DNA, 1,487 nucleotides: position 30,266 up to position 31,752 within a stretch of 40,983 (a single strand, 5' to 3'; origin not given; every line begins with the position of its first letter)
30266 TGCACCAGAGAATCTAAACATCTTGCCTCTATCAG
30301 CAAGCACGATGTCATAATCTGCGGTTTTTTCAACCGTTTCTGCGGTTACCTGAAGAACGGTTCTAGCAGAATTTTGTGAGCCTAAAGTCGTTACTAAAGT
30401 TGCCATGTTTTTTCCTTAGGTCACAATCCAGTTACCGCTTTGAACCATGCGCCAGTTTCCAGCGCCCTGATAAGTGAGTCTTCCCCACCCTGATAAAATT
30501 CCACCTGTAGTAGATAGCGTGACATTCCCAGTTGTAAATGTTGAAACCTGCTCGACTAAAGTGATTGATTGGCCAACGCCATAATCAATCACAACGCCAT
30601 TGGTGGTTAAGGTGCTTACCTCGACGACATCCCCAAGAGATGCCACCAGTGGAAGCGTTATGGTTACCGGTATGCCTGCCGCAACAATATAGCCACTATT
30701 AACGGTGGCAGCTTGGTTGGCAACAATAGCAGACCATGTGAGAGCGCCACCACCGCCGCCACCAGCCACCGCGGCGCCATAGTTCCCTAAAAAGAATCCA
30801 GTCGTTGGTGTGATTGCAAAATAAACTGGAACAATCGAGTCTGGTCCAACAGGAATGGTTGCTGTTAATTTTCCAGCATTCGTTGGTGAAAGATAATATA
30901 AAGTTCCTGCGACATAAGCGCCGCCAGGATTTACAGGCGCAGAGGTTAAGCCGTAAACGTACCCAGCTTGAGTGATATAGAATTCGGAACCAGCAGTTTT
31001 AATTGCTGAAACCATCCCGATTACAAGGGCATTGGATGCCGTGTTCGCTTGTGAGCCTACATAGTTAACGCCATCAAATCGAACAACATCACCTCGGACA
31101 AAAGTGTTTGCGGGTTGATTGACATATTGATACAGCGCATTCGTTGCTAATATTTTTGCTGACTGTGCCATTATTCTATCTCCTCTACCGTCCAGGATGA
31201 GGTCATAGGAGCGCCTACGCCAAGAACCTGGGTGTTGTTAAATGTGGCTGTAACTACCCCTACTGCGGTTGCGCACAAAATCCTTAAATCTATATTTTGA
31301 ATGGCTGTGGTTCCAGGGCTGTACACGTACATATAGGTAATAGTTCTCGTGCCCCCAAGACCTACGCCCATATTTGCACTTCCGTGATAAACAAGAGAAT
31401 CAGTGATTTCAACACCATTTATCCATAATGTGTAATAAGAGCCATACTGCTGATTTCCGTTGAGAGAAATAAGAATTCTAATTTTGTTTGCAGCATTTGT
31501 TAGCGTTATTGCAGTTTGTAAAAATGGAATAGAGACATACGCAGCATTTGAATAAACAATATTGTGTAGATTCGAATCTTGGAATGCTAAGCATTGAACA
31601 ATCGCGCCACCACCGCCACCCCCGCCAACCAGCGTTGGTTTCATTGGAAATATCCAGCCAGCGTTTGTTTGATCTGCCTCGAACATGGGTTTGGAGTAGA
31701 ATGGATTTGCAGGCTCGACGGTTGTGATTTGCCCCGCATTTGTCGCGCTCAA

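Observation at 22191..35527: About one third of the genome is a continuous run of fibre/adhesin-like genes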

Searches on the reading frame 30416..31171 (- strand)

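Call 4: search_protein_families(library=phrogs, proteins=[window:30416-31171:-], max_evalue=0.01)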
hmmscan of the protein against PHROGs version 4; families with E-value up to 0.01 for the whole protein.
window:30416-31171:- (251 aa): 0 families

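Call 5: search_protein_families(library=pfam, proteins=[window:30416-31171:-], max_evalue=0.01)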
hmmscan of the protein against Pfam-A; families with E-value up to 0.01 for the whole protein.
window:30416-31171:- (251 aa): 1 family
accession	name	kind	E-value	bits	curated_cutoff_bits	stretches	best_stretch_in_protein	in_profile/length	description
PF02839.19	CBM_5_12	-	0.0027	18.1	26.2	0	20-48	4-31/44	Carbohydrate-binding module family 5/12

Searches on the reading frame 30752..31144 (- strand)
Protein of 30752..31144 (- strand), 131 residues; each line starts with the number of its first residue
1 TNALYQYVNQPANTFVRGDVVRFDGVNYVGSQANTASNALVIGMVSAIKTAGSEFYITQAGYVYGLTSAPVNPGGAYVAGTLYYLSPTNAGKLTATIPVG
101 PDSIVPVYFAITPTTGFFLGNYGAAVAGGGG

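Call 78: search_protein_representatives(alignment_id=A6)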
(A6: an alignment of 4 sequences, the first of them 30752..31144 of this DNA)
Query: 4 sequences, 126 profile positions. Proteins with E-value up to 0.001 (for the whole library): 6085; up to 1e-10: 3028; up to 1e-30: 247. The best 150 are listed.
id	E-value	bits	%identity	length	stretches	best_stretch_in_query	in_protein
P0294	2.6e-169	570.3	-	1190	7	4-124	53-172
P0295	1.4e-119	409.5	-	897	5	1-123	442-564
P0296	5.1e-112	385.1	-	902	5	3-125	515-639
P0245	3.8e-99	343.5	-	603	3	1-122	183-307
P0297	6.2e-95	329.9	-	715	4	2-123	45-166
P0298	2.3e-92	321.6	-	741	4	1-122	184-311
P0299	4.4e-90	314.2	-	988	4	4-125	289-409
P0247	8.5e-89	310.1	-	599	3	1-122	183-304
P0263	2.7e-88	308.4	-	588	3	3-125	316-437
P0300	2.2e-87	305.5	-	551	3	3-125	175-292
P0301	5.0e-86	301.1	-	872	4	1-117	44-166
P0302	1.3e-84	296.5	-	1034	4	11-120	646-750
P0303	8.4e-82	287.5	-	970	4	5-122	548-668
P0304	3.2e-81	285.6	-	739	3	1-124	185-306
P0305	3.9e-81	285.3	-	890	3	3-123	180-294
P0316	8.8e-72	255.1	-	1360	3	6-121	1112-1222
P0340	2.6e-61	221.2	-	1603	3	5-122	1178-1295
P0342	3.8e-61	220.7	-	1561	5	5-124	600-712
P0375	4.2e-50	185.0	-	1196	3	5-122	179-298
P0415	1.1e-44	167.5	-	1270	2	6-121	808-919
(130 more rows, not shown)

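Call 79: search_protein_families(library=pfam, proteins=[P0294, P0316, P0340, P0342, P0375, P0415, P0302], max_evalue=0.001)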
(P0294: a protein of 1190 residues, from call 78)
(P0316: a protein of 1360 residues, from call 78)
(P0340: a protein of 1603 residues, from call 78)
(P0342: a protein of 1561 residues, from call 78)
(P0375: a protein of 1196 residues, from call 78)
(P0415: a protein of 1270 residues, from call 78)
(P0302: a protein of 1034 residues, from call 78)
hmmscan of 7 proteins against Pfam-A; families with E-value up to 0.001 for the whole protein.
P0294 (1190 aa): 2 families
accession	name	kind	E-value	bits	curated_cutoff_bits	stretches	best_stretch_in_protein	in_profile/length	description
PF16190.11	E1_FCCH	-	2.1e-07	31.3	29.5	0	591-618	2-30/70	Ubiquitin-activating enzyme E1 FCCH domain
PF00197.24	Kunitz_legume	-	0.00045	20.6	25.9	0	797-868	2-78/176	Trypsin and protease inhibitor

P0316 (1360 aa): 1 family
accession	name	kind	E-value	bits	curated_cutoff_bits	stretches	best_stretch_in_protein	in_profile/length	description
PF01391.23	Collagen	-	2.4e-54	181.4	27.2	5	863-917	1-55/60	Collagen triple helix repeat (20 copies)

P0340 (1603 aa): 0 families

P0342 (1561 aa): 1 family
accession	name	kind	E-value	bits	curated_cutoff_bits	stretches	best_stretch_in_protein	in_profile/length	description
PF01391.23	Collagen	-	5e-10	39.4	27.2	2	1234-1285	4-55/60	Collagen triple helix repeat (20 copies)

P0375 (1196 aa): 0 families

P0415 (1270 aa): 2 families
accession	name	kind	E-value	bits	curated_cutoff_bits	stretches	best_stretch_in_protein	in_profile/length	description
PF21722.4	Gly_rich_2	-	1.7e-07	32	24.3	1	975-1206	7-223/226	Glycine-rich domain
PF02839.19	CBM_5_12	-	0.00019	21.8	26.2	0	317-348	1-36/44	Carbohydrate-binding module family 5/12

P0302 (1034 aa): 0 families

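Call 80: search_protein_families(library=phrogs, proteins=[P0294, P0316, P0340, P0342, P0375, P0415, P0302], max_evalue=0.001)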
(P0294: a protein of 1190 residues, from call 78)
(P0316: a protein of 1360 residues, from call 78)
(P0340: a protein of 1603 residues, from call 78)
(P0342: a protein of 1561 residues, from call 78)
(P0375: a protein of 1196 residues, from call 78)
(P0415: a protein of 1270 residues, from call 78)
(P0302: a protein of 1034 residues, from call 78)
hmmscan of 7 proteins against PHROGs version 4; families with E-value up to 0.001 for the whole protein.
P0294 (1190 aa): 1 family
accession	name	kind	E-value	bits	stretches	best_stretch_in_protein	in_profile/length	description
phrog_22645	-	unknown function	4.1e-14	53.5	0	318-418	158-249/275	-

P0316 (1360 aa): 39 families (the best 25 are shown)
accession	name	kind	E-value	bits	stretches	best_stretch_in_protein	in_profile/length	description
phrog_6320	-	tail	9.4e-82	276.9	6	64-178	100-212/745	tail fiber protein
phrog_5073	-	tail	1.7e-74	252.7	7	101-212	258-367/519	tail fiber protein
phrog_819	-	tail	2.8e-73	248.6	4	129-352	477-710/1024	tail protein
phrog_8745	-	tail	2.1e-53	182.1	6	117-241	1385-1507/1803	tail fiber protein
phrog_30509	-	tail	3.2e-50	171.6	6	159-237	35-114/254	collagen like minor tail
phrog_1806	-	tail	1.1e-46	160.4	5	118-244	109-234/276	collagen like minor tail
phrog_3420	-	unknown function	8.4e-40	137.1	3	17-353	58-379/929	-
phrog_366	-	tail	1.5e-39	137.8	5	474-569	309-388/474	tail fiber protein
phrog_29268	-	unknown function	6.5e-39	134.6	4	131-241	407-518/653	-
phrog_28263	-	tail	9.2e-39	133.5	3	29-353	549-880/1400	tail fiber protein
phrog_18350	-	tail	1.4e-33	117.6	5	139-240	96-199/253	tail fiber protein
phrog_26246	-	tail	6.5e-32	112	5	30-149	98-210/329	tail protein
phrog_26654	-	unknown function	2.1e-29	104.1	3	814-921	56-161/360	-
phrog_3904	-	tail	3.8e-28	99.3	2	198-314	767-889/1086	tail fiber protein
phrog_32123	-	unknown function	4.3e-28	98.9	5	830-920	221-311/532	-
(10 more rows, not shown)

P0340 (1603 aa): 9 families
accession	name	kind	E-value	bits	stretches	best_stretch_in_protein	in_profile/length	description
phrog_6005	-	head and packaging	4e-38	131.7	2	126-205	1212-1290/1512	virion structural protein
phrog_1417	-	unknown function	3.8e-18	66.9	2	107-176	37-107/464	-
phrog_2803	-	unknown function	1.7e-13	51.5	2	108-174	17-83/311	-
phrog_25721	-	unknown function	3.3e-13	50.4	2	125-173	32-80/340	-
phrog_24138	-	unknown function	2.2e-12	47.9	2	620-680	33-94/347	-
phrog_5906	-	unknown function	5.7e-10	40.5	1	581-657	15-91/197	-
phrog_18345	-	tail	1.4e-07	31.2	1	673-1069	225-553/956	tail fiber protein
phrog_9942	-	tail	4.2e-06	26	1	911-1173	516-782/1178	tail fiber protein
phrog_22645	-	unknown function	0.00029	21.2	0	1211-1266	195-249/275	-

P0342 (1561 aa): 4 families
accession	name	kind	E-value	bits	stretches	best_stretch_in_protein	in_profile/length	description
phrog_5073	-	tail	4.6e-11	43.4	2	1236-1291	317-372/519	tail fiber protein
phrog_366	-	tail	2.2e-06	28.4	0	958-1009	335-386/474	tail fiber protein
phrog_1806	-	tail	3e-05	24.5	0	1225-1311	179-261/276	collagen like minor tail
phrog_26246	-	tail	6.8e-05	23.2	0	1237-1288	155-206/329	tail protein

P0375 (1196 aa): 5 families
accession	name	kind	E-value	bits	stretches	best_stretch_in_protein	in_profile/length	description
phrog_1417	-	unknown function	2.6e-10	41.1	1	99-196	29-132/464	-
phrog_9942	-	tail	6.2e-09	35.4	0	420-663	148-366/1178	tail fiber protein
phrog_25721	-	unknown function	1.7e-06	28.3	1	131-180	39-89/340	-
phrog_9563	-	unknown function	6.8e-06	27.1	0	1062-1090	17-49/85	-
phrog_28668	-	unknown function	3.5e-05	24.8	0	573-609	23-60/153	-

P0415 (1270 aa): 12 families
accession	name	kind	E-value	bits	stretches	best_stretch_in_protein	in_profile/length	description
phrog_5073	-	tail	3.8e-35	122.9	2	213-419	108-324/519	tail fiber protein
phrog_8745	-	tail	1.8e-19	69.6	3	191-312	1362-1483/1803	tail fiber protein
phrog_6320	-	tail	4.5e-17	63.1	3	213-326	109-223/745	tail fiber protein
phrog_29268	-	unknown function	1.5e-14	54.1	2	258-436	294-485/653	-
phrog_819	-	tail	4.6e-10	39.3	1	213-602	501-871/1024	tail protein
phrog_3420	-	unknown function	1e-09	37.5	1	214-439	75-341/929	-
phrog_863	-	tail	8.1e-09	35.9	1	856-1173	310-597/690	tail fiber assembly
phrog_30509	-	tail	4.1e-08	33.7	2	360-432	50-124/254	collagen like minor tail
phrog_366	-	tail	0.00012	22.6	0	770-806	341-377/474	tail fiber protein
phrog_28263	-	tail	0.00026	19.3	1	209-570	534-893/1400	tail fiber protein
phrog_1945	-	unknown function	0.00041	21.6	0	319-368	10-54/94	-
phrog_3904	-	tail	0.00088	18.6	1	263-429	674-829/1086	tail fiber protein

P0302 (1034 aa): 17 families
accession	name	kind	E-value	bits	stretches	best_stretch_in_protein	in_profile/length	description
phrog_24138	-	unknown function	1.8e-16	61.4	2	320-379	33-93/347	-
phrog_2803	-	unknown function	1.4e-13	51.8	2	216-280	25-84/311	-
phrog_25721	-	unknown function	1.3e-12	48.4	2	216-276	18-78/340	-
phrog_1325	-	unknown function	1.4e-12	48.7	2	310-377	25-95/334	-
phrog_29838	-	unknown function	1.7e-12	48.1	2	320-375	33-89/343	-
phrog_10792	-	unknown function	8.8e-11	43.1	1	230-274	70-115/124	-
phrog_5636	-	unknown function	2.5e-10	40.9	1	221-281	24-84/463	-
phrog_1710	-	unknown function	3.1e-09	36.8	1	214-279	458-525/783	-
phrog_5621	-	unknown function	1.2e-08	35.6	1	214-278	16-80/396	-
phrog_38104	-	unknown function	3.7e-08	33.9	0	235-295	36-98/320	-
phrog_7459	-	unknown function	1.3e-07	32.5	0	219-271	11-63/307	-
phrog_1640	-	tail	8.6e-07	29.4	1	20-98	18-92/765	tail protein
phrog_38538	-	unknown function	1.8e-06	28.5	0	326-376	40-90/354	-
phrog_1417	-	unknown function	2.5e-06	27.9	0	325-380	62-119/464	-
phrog_22645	-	unknown function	0.00016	22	0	795-845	197-250/275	-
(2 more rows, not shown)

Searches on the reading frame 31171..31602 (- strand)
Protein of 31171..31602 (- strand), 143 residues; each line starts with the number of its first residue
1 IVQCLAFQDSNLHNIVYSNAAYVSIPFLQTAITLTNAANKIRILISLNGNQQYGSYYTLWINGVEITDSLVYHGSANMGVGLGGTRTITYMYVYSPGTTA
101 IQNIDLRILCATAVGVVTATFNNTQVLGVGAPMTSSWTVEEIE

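Call 67: search_protein_families(library=pfam, proteins=[window:31171-31602:-], max_evalue=5)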
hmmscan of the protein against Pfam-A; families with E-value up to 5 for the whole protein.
window:31171-31602:- (143 aa): 1 family
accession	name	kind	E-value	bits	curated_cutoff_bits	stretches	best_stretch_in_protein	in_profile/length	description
PF09394.16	Inhibitor_I42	-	0.026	15.2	27.2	1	42-107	7-75/91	Chagasin family peptidase inhibitor I42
